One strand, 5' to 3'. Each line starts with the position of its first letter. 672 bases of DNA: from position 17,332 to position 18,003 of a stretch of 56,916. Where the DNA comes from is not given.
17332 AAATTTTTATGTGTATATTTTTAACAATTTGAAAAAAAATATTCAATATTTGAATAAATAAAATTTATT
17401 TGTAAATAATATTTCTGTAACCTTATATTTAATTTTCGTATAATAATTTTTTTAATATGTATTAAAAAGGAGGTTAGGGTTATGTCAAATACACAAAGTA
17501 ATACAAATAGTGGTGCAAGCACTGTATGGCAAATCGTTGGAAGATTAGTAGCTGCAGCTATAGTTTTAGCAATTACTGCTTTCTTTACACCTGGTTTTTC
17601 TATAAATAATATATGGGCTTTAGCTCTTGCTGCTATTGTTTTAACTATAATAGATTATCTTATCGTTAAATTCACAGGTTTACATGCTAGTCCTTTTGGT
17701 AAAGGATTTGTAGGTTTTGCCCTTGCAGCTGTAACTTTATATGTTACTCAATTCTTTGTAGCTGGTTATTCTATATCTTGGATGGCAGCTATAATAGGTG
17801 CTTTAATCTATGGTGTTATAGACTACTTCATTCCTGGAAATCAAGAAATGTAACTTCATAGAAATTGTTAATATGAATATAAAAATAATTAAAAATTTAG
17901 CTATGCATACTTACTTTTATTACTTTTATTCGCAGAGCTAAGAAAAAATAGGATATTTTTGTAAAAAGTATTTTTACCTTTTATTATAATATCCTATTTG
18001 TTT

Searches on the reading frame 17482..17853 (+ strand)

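Call 16: search_protein_families(library=pfam, proteins=[window:17482-17853:+], max_evalue=0.001)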
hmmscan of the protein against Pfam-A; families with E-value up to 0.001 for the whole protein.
window:17482-17853:+ (123 aa): 1 family
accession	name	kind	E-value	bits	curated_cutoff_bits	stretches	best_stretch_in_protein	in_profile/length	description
PF04020.18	Phage_holin_4_2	-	2.6e-15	57.4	28.8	1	17-116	2-105/105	Mycobacterial 4 TMS phage holin, superfamily IV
